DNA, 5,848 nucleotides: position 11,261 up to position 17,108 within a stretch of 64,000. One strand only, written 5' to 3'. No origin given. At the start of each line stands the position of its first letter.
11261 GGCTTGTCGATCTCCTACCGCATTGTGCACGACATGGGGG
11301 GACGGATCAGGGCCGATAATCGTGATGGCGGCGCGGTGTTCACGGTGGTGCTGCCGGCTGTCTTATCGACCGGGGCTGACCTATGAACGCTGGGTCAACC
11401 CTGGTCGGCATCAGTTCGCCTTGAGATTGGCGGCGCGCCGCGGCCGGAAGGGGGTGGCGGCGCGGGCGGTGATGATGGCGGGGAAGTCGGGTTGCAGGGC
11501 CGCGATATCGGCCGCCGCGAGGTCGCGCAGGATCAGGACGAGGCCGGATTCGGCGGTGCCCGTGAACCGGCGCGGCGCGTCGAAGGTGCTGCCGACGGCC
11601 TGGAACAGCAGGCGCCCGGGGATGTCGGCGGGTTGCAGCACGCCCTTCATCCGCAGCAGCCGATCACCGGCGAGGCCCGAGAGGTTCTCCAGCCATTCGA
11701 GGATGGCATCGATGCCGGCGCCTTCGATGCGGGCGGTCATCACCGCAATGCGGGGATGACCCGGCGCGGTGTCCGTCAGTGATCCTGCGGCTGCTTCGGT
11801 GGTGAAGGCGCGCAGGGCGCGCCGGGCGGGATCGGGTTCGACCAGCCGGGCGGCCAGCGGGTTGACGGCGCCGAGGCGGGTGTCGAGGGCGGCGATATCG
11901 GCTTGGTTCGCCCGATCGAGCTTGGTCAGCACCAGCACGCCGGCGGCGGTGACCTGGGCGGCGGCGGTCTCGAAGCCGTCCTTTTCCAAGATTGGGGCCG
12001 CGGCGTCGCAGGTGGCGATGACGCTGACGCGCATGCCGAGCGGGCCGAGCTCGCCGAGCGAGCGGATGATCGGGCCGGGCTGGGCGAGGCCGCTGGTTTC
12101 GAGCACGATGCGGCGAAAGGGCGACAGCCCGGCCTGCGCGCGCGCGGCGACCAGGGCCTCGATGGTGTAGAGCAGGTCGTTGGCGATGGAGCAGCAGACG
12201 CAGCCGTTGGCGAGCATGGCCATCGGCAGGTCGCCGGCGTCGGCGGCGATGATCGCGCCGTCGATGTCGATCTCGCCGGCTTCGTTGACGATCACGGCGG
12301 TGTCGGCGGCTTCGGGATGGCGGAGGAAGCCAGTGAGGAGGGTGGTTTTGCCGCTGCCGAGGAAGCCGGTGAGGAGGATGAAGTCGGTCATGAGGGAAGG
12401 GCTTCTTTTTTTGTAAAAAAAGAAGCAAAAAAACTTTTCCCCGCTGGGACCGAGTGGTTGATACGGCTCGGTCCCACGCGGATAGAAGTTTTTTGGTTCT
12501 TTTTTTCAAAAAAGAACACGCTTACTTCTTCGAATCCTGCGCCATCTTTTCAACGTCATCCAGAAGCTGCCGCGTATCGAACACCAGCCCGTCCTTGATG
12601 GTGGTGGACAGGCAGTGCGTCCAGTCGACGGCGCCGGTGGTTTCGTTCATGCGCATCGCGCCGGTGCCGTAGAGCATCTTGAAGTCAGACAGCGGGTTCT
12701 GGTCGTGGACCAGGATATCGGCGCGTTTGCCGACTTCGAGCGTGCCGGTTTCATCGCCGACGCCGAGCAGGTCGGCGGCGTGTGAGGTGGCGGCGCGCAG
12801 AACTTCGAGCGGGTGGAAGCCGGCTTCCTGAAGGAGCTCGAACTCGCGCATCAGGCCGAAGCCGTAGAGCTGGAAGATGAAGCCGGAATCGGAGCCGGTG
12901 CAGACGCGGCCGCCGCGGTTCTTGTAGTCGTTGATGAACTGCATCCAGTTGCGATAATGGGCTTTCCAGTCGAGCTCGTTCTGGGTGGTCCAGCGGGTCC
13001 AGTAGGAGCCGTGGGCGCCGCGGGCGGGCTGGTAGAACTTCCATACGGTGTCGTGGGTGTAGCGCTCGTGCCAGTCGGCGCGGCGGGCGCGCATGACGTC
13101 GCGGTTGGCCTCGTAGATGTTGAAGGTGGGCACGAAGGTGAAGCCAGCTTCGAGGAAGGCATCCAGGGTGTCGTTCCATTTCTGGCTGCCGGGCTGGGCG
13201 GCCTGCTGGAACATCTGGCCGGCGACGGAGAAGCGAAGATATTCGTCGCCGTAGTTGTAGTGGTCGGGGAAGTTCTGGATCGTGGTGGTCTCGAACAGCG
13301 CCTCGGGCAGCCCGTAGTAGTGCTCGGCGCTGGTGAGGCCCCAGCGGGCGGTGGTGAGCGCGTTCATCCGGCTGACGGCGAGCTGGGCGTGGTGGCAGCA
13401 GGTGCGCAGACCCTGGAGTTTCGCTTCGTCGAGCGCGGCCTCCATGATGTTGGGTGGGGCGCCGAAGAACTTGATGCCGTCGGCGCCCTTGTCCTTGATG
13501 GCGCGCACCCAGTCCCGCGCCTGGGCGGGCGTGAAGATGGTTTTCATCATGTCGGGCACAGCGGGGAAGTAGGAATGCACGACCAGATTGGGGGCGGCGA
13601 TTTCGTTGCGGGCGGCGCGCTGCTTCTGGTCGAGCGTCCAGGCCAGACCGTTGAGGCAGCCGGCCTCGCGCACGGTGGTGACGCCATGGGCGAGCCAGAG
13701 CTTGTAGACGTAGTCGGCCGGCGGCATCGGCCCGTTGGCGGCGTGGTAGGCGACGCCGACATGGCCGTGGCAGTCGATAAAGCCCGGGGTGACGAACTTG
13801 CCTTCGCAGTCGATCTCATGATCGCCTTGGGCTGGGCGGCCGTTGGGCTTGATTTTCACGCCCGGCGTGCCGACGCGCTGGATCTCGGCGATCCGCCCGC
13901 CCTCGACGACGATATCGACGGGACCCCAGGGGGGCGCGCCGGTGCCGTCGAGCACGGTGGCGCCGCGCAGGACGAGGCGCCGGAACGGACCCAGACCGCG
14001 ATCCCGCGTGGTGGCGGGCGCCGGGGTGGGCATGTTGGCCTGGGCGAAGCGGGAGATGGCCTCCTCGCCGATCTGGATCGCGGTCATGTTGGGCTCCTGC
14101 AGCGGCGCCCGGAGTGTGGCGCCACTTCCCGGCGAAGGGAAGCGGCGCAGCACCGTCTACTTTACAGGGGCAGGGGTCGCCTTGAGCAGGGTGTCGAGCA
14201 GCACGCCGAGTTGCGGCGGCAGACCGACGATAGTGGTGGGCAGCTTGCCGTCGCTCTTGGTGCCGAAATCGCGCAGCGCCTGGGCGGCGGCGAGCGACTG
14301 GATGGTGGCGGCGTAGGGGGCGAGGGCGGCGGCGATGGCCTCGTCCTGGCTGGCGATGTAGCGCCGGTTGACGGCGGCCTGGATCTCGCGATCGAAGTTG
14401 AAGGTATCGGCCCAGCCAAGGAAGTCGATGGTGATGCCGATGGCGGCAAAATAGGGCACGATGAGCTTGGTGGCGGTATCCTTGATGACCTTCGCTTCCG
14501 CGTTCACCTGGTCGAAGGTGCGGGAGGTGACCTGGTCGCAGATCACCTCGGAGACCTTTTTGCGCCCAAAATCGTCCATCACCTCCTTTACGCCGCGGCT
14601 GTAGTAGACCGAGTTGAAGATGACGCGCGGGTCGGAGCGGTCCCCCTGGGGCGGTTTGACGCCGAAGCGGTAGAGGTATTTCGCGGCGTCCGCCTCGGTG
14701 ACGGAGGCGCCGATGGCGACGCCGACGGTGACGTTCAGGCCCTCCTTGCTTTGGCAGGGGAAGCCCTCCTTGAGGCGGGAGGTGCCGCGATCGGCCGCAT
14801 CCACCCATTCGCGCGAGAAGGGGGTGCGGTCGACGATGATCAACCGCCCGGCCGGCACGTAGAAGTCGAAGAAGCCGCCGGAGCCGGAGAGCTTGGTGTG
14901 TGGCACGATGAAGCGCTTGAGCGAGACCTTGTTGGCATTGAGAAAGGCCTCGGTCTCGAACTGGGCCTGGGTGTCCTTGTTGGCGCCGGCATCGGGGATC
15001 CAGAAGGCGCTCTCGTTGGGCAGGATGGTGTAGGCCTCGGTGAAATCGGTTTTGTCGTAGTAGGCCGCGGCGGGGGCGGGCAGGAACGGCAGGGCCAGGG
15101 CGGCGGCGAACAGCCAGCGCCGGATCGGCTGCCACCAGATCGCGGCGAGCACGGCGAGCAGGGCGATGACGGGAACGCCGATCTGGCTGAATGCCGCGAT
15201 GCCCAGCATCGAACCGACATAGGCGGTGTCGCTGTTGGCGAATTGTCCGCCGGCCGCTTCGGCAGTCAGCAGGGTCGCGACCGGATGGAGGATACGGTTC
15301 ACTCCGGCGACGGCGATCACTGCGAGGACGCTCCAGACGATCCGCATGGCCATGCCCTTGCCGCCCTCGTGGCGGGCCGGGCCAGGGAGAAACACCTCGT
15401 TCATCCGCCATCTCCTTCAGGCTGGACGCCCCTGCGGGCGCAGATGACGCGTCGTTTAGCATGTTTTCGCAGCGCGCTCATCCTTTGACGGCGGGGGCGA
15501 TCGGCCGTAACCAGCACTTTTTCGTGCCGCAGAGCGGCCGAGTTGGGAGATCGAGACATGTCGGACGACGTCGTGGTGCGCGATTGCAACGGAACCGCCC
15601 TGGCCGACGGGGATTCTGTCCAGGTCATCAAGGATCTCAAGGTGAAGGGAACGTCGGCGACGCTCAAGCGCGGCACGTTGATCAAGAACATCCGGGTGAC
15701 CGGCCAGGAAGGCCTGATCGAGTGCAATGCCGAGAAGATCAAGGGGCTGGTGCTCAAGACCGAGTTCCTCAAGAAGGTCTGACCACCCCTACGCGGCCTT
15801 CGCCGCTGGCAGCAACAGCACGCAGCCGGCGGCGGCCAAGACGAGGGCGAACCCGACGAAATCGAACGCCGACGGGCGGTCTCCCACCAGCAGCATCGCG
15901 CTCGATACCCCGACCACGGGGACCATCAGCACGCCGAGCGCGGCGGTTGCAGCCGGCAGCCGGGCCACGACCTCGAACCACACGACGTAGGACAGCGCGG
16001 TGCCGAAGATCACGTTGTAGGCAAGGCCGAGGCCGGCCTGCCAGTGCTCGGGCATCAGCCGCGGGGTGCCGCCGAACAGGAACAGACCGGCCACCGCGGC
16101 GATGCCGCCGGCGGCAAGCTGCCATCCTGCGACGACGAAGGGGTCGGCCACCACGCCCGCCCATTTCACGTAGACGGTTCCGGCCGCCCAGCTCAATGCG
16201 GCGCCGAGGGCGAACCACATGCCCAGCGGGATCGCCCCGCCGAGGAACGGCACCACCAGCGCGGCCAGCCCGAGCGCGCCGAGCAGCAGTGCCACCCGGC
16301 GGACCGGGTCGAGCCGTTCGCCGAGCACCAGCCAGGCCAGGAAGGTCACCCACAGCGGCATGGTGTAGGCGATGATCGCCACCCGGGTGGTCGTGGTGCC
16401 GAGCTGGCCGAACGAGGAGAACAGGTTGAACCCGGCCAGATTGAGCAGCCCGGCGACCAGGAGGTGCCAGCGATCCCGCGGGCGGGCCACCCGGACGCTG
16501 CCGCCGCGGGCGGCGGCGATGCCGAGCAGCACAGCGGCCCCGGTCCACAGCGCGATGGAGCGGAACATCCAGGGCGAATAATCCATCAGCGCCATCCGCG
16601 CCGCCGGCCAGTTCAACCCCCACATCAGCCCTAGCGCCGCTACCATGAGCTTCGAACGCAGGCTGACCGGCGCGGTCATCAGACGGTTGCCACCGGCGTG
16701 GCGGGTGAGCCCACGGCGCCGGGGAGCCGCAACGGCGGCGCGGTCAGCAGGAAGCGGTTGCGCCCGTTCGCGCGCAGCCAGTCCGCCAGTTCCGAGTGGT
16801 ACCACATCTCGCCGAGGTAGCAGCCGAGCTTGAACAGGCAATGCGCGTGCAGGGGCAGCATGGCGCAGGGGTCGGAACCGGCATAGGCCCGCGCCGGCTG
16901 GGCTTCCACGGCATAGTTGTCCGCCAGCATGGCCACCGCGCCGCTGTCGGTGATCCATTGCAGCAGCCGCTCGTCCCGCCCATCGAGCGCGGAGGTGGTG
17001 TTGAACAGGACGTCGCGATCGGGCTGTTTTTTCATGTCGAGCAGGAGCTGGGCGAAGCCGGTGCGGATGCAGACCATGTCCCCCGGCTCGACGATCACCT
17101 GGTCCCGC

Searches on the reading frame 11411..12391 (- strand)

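Call 49: search_protein_families(library=pfam, proteins=[window:11411-12391:-], max_evalue=0.001)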
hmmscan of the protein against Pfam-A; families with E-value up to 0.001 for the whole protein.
window:11411-12391:- (326 aa): 2 families
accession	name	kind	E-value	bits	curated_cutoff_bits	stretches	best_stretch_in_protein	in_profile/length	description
PF02492.25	cobW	-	6.7e-36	124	20.7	1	5-180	3-176/180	CobW/HypB/UreG, nucleotide-binding domain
PF07683.19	CobW_C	-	7.8e-09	35.7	22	1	229-298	16-88/94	Cobalamin synthesis protein cobW C-terminal domain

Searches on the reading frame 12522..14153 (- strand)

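Call 50: search_protein_families(library=pfam, proteins=[window:12522-14153:-], max_evalue=0.001)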
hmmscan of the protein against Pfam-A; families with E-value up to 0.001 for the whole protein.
window:12522-14153:- (543 aa): 2 families
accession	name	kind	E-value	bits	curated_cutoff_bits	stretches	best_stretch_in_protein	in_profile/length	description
PF01979.26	Amidohydro_1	-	2.9e-16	60.1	25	1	409-492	237-327/345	Amidohydrolase family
PF07969.17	Amidohydro_3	-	5.5e-14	52.9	29.7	2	408-488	360-449/472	Amidohydrolase family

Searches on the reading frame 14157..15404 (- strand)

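Call 50: search_protein_families(library=pfam, proteins=[window:14157-15404:-], max_evalue=0.001)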
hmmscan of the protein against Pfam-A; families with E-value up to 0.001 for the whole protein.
window:14157-15404:- (415 aa): 1 family
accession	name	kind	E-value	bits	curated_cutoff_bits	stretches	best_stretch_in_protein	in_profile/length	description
PF01145.31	Band_7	-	7.3e-06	26.6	23.6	1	180-358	26-166/176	SPFH domain / Band 7 family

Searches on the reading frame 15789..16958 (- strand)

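Call 50: search_protein_families(library=pfam, proteins=[window:15789-16958:-], max_evalue=0.001)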
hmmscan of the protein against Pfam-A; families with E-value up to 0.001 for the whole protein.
window:15789-16958:- (389 aa): 1 family
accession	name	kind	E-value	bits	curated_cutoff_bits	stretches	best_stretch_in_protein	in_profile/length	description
PF00892.27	EamA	-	2.3e-36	125.5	28.2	2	104-234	5-133/135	EamA-like transporter family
